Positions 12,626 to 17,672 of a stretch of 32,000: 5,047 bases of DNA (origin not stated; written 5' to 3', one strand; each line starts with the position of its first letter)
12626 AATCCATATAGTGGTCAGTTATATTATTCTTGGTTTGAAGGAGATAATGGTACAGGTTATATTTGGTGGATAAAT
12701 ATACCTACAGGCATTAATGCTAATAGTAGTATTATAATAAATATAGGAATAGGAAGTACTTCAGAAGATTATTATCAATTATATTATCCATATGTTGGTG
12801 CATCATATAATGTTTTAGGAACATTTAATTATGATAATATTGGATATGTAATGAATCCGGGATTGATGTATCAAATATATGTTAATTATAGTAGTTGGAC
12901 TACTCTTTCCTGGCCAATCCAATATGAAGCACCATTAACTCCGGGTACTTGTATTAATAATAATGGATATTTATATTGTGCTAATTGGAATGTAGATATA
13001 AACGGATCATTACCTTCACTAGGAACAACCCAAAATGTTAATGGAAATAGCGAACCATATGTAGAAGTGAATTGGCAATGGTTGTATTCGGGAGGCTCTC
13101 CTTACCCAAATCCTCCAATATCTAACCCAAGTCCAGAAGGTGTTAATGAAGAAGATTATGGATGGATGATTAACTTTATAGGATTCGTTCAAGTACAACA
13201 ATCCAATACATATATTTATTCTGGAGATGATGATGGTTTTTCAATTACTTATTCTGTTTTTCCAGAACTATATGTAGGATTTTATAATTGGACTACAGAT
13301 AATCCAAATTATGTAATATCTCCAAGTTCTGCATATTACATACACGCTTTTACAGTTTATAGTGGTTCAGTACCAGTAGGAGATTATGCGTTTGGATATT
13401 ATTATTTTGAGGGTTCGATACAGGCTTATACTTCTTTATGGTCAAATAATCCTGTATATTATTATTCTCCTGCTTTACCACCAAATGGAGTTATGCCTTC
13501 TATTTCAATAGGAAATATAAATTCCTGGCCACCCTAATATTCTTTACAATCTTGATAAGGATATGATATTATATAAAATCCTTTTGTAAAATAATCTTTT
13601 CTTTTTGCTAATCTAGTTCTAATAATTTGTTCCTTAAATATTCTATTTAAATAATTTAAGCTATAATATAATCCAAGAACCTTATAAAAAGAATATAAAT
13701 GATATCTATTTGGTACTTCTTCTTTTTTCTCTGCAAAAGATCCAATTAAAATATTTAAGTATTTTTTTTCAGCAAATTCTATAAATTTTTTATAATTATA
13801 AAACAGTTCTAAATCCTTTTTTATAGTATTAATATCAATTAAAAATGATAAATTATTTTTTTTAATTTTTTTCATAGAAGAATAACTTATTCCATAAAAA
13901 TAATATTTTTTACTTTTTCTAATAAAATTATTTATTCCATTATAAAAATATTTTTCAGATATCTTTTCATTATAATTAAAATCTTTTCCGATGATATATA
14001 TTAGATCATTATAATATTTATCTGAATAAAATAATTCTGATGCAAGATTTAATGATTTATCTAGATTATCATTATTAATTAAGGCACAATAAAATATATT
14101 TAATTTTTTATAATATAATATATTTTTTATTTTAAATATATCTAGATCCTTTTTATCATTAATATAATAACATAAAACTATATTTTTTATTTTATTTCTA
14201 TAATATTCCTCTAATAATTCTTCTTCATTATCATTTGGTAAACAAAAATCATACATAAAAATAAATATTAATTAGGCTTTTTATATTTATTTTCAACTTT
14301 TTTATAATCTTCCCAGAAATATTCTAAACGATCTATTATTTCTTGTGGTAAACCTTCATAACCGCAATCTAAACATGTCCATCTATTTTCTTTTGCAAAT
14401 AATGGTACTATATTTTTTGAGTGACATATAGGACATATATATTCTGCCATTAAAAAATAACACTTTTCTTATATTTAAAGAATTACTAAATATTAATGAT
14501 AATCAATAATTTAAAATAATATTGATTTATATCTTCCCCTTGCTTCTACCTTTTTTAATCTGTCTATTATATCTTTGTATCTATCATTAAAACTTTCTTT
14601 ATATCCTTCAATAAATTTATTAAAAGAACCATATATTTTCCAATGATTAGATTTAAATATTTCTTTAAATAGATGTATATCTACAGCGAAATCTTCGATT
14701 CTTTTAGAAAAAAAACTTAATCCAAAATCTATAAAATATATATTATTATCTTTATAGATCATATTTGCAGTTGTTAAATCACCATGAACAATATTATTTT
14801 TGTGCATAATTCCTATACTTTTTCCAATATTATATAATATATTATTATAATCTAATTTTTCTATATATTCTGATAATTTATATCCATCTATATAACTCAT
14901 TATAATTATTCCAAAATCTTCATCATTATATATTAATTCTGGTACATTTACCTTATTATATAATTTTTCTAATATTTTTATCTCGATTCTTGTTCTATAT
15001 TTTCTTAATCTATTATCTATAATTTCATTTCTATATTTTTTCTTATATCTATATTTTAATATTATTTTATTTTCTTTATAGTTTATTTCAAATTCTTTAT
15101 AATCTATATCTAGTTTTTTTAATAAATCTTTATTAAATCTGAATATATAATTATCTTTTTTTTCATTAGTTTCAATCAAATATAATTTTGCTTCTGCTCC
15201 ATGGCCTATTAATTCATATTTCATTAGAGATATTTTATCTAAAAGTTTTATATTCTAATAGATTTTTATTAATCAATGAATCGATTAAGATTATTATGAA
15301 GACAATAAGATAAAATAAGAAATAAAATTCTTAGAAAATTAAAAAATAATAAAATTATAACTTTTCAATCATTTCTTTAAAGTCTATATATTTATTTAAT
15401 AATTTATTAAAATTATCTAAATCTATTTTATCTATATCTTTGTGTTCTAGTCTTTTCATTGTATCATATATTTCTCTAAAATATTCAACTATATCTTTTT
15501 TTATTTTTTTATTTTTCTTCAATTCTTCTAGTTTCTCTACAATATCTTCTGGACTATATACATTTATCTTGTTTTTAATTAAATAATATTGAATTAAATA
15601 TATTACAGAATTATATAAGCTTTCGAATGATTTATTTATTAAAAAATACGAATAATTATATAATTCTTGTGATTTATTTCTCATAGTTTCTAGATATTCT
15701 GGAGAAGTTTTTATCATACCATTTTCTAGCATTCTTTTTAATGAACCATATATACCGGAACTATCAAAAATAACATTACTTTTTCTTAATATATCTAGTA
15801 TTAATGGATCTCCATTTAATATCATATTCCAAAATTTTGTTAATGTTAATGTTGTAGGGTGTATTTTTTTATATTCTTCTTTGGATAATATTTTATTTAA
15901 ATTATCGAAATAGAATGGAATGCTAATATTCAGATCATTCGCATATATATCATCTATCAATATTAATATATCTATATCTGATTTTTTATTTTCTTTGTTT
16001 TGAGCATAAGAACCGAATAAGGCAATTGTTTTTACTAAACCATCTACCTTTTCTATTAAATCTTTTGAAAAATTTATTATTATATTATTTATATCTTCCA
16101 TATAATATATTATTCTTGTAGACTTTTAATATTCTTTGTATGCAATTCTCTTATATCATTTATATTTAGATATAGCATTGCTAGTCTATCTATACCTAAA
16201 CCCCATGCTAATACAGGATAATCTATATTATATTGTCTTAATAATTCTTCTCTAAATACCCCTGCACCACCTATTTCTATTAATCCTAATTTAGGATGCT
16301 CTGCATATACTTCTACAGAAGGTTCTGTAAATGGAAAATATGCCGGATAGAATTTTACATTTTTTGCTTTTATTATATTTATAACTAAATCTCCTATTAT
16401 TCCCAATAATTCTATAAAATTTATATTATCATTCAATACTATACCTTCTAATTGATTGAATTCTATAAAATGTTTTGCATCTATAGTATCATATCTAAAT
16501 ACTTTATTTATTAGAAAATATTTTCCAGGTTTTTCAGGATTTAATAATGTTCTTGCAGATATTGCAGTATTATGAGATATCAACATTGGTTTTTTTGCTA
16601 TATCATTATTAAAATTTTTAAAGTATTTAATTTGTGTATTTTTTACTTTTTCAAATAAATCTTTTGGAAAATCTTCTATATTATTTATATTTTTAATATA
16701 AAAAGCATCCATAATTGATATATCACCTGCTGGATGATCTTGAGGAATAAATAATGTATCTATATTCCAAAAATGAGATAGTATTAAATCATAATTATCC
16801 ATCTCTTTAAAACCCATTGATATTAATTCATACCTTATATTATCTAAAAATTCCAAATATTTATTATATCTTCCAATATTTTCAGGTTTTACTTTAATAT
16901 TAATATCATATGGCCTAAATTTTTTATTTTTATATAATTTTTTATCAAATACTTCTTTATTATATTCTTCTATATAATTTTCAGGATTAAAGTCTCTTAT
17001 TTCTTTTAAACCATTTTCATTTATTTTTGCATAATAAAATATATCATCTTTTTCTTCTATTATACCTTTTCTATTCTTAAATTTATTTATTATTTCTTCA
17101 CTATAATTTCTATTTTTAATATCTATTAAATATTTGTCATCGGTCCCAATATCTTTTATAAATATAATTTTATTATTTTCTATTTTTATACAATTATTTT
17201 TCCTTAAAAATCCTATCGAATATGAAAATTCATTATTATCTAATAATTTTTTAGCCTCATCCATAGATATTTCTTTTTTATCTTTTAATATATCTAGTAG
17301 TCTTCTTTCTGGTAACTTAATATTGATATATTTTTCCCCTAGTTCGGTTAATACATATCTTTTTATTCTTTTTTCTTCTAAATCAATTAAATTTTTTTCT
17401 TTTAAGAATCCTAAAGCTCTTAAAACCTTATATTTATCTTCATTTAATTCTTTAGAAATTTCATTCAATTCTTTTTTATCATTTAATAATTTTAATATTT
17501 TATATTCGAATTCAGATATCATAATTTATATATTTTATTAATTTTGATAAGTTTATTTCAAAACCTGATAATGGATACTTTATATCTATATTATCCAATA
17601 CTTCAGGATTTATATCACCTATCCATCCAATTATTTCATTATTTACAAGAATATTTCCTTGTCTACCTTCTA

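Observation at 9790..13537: Translationally coupled pair of Asn/Tyr-rich, N-terminally anchored lectin-fold proteins: candidate cell-surface or host-attachment module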

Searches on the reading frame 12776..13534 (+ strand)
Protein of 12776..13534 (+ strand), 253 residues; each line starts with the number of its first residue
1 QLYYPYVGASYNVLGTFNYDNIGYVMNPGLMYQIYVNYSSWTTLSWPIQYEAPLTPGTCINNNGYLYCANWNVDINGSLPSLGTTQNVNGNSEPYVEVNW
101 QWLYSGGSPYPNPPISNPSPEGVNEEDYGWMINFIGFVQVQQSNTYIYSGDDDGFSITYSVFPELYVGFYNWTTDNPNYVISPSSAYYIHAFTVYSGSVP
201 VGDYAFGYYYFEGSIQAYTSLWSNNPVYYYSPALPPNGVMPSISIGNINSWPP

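Call 45: search_solved_structures(query=A4, max_evalue=10, show_alignments=3)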
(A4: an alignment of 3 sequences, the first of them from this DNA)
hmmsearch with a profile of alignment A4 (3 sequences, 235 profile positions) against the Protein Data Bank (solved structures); distinct sequences matched with E-value up to 10: 1.
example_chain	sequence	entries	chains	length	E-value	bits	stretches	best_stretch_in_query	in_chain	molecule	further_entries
1c8w_A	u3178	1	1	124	0.31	14.2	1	39-118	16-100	PROTEIN (Ribonuclease A)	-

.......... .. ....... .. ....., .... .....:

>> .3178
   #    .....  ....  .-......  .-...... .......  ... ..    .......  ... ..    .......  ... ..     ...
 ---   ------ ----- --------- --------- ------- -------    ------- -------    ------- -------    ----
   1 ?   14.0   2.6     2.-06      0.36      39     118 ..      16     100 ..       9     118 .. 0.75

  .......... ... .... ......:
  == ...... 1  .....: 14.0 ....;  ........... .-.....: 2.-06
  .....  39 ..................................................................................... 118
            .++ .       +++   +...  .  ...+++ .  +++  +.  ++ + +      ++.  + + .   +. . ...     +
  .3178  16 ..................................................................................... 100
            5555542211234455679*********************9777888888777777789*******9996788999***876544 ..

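Call 48: find_homologous_proteins(query=A4, max_evalue=0.01)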
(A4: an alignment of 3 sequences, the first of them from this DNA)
Query A4 (3 sequences) (253 aa, profile of the alignment): 16 proteins with E <= 0.01 among 1060 candidates.
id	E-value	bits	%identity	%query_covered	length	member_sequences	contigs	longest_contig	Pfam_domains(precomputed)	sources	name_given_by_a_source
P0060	2.5e-112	393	42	95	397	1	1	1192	-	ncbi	ncbi:MAG: hypothetical protein ACP5G1_04730, partial [Nanopusillaceae archaeon]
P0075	8.3e-93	329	43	97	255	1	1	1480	-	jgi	jgi:hypothetical protein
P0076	7.0e-72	260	62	97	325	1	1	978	-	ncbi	ncbi:MAG: hypothetical protein ACP5G1_04735, partial [Nanopusillaceae archaeon]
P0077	4.0e-70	255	58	94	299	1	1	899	-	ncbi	ncbi:MAG: hypothetical protein ACP5G1_04740, partial [Nanopusillaceae archaeon]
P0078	5.1e-68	248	61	95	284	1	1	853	-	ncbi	ncbi:MAG: hypothetical protein ACP5G1_04755, partial [Nanopusillaceae archaeon]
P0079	1.5e-54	203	37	85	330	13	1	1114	-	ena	-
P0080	9.0e-53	198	37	85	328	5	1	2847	-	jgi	-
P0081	1.2e-51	194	37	83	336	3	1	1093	-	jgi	-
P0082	4.7e-51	192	37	91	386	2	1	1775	PF10102.15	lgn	-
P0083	6.4e-47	179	38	82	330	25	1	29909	-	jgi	-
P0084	7.0e-46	175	40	91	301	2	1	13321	-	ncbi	-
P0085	5.0e-45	172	37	92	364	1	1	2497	-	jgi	jgi:hypothetical protein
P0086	1.1e-43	168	35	85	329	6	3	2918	-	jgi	-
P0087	9.4e-38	149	37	90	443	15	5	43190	PF10102.15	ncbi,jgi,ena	jgi:hypothetical protein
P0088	8.9e-35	139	40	54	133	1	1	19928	-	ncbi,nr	ncbi:MAG: hypothetical protein M1433_01760, partial [Candidatus Parvarchaeota archaeon]|nr:hypotheti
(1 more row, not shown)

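Call 51: search_solved_structures(query=A5, max_evalue=10, show_alignments=4)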
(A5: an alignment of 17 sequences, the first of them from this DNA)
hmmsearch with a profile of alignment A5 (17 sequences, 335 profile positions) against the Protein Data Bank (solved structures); distinct sequences matched with E-value up to 10: 0.

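Call 52: search_protein_families(library=pfam, alignment_id=A5, max_evalue=10)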
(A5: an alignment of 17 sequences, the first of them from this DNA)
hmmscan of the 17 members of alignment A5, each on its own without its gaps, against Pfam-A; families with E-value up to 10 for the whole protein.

A. member 1, seq(253 aa): 0 families

B. families by the number of members that match (of 17 scanned): 9 families
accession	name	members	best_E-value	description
PF10102.14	DUF2341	3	3e-06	Domain of unknown function (DUF2341)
PF22704.2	CBM13-like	2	0.015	Alpha-galactosidase, CBM13 domain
PF21519.2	Tailspike_C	1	0.022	Tailspike protein, C-terminal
PF24507.1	Ig_CFAP65_4th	1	0.053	CFAP65, fourth Ig-like domain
PF14627.12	DUF4453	1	0.13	Domain of unknown function (DUF4453)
PF11581.13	Argos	1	0.17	Antagonist of EGFR signalling, Argos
PF12561.13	TagA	1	0.29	ToxR activated gene A lipoprotein domain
PF07790.16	Pilin_N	1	0.38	Archaeal Type IV pilin, N-terminal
PF19752.4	DUF6239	1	0.57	Family of unknown function (DUF6239)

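Call 118: list_cluster_members(proteins=[P0087, P0083, P0084, P0082, P0079, P0085, P0088, P0068, P0067, window:11591-13534:+])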
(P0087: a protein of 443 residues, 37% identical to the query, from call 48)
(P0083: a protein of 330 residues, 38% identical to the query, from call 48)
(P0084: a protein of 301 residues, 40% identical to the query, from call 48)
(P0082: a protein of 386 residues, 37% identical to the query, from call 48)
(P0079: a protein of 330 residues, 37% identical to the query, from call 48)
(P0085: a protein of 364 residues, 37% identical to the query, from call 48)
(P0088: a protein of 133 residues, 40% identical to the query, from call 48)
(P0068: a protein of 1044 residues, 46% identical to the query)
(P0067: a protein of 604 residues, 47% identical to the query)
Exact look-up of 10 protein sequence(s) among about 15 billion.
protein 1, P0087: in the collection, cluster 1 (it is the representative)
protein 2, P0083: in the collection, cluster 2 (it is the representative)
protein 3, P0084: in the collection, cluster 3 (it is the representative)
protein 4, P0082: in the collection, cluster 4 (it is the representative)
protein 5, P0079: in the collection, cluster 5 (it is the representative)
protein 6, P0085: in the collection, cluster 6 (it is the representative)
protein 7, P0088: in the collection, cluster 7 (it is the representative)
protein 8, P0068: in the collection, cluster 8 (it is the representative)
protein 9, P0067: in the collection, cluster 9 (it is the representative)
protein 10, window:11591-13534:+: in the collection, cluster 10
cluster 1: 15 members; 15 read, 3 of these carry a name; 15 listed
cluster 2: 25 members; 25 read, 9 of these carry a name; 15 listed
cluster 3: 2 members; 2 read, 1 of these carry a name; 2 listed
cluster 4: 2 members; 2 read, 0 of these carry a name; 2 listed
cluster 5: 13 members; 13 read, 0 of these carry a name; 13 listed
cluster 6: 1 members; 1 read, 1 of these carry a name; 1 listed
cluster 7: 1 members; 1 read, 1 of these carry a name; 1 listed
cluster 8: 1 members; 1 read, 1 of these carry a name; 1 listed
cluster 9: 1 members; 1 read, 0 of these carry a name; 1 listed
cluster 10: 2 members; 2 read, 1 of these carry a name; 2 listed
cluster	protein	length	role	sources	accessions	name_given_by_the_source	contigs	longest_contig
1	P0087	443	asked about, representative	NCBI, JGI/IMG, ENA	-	hypothetical protein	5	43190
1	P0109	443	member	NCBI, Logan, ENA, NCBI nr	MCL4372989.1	DUF2341 domain-containing protein [Candidatus Parvarchaeota archaeon]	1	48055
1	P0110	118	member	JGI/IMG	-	hypothetical protein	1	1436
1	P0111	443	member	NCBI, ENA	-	-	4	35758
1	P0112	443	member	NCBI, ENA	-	-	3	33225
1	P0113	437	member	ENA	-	-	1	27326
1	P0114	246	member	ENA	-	-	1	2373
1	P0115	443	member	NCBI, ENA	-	-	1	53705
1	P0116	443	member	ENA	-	-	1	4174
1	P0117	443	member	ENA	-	-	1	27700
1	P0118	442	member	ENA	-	-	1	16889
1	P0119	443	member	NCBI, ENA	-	-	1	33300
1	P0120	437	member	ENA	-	-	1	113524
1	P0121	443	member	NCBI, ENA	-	-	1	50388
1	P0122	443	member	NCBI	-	-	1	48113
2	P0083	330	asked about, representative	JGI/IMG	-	-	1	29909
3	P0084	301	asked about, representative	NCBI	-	-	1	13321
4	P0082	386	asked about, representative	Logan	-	-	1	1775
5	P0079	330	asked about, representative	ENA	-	-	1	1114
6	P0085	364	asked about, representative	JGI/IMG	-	hypothetical protein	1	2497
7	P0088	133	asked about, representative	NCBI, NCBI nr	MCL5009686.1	MAG: hypothetical protein M1433_01760, partial [Candidatus Parvarchaeota archaeon] | hypothetical protein [Candidatus Parvarchaeota archaeon]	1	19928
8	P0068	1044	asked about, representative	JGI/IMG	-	hypothetical protein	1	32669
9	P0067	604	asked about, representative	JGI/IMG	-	-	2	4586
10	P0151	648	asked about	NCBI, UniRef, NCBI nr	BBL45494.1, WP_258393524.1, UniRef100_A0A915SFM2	zinc finger protein [Nanobdella aerobiophila] | Zinc finger protein n=1 Tax=Nanobdella aerobiophila TaxID=2586965 RepID=A0A915SFM2_9ARCH | hypothetical protein [Nanobdella aerobiophila]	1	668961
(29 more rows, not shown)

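Call 122: search_protein_families(library=phrogs, proteins=[P0087], max_evalue=0.01)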
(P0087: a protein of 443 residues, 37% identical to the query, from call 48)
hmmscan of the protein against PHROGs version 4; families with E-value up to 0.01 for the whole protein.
P0087 (443 aa): 0 families

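Call 128: search_protein_families(library=pfam, proteins=[window:12776-13534:+], max_evalue=10)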
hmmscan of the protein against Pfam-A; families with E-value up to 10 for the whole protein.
window:12776-13534:+ (253 aa): 0 families

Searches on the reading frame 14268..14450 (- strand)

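Call 25: search_protein_families(library=pfam, proteins=[window:14268-14450:-], max_evalue=0.01)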
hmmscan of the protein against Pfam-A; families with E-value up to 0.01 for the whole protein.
window:14268-14450:- (60 aa): 4 families
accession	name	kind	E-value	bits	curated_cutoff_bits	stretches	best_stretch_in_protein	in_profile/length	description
PF16988.10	Vps36-NZF-N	-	0.00013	21.8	27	1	2-31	8-41/65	Vacuolar protein sorting 36 NZF-N zinc-finger domain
PF08271.17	Zn_Ribbon_TF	-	0.0008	19.3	29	1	4-31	1-27/43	TFIIB zinc-binding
PF23145.1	Zf_2nd_IFT121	-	0.00082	19.4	25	0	5-12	36-43/45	IFT121, second zinc finger domain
PF12760.12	Zn_ribbon_IS1595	-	0.0045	17.4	25.4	1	5-31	20-45/46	Transposase zinc-ribbon domain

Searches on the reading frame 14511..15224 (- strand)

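Call 25: search_protein_families(library=pfam, proteins=[window:14511-15224:-], max_evalue=0.01)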
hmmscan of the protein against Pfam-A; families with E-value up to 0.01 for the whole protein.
window:14511-15224:- (237 aa): 6 families
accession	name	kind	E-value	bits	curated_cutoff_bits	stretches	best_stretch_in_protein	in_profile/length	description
PF01163.29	RIO1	-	1.4e-12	48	22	1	43-168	19-149/187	RIO domain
PF00069.31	Pkinase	-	1.8e-09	37.8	31.7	1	73-173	42-148/263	Protein kinase domain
PF01636.29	APH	-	1.7e-08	34.9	23.2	1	145-181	170-208/239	Phosphotransferase enzyme family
PF03109.22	ABC1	-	2.2e-07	30.7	22.9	1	89-175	127-219/244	ABC1 atypical kinase-like domain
PF07714.23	PK_Tyr_Ser-Thr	-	1.1e-05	25.3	23.1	1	80-170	50-149/258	Protein tyrosine and serine/threonine kinase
PF06293.20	Kdo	-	0.0015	18.4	21.3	1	60-167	36-166/207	Lipopolysaccharide kinase (Kdo/WaaP) family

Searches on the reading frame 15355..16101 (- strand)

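Call 25: search_protein_families(library=pfam, proteins=[window:15355-16101:-], max_evalue=0.01)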
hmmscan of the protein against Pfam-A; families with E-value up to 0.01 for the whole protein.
window:15355-16101:- (248 aa): 2 families
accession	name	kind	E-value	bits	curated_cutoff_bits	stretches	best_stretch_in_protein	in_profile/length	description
PF01909.29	NTP_transf_2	-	2.7e-09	37.7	21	1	10-91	3-78/93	Nucleotidyltransferase domain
PF18765.7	Polbeta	-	1.3e-07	32.1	26.9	1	23-80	13-58/93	Polymerase beta, Nucleotidyltransferase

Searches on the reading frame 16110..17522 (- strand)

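Call 25: search_protein_families(library=pfam, proteins=[window:16110-17522:-], max_evalue=0.01)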
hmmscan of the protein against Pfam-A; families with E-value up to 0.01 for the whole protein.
window:16110-17522:- (470 aa): 5 families
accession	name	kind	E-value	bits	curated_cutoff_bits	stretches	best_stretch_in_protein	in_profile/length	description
PF01409.25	tRNA-synt_2d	-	5.1e-68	229.6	19.8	1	205-469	2-244/246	tRNA synthetases class II core domain (F)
PF00152.25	tRNA-synt_2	-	1.5e-05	24.7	25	0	333-360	92-119/308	tRNA synthetases class II (D, K and N)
PF10771.15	DUF2582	-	0.004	17.7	24.2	0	78-117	16-57/65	Winged helix-turn-helix domain (DUF2582)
PF17783.7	CvfB_WH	-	0.0072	16.5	22.9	0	13-54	16-57/58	CvfB-like winged helix domain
PF01978.25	TrmB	-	0.0086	16.3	25.6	0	12-59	17-65/68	Sugar-specific transcriptional regulator TrmB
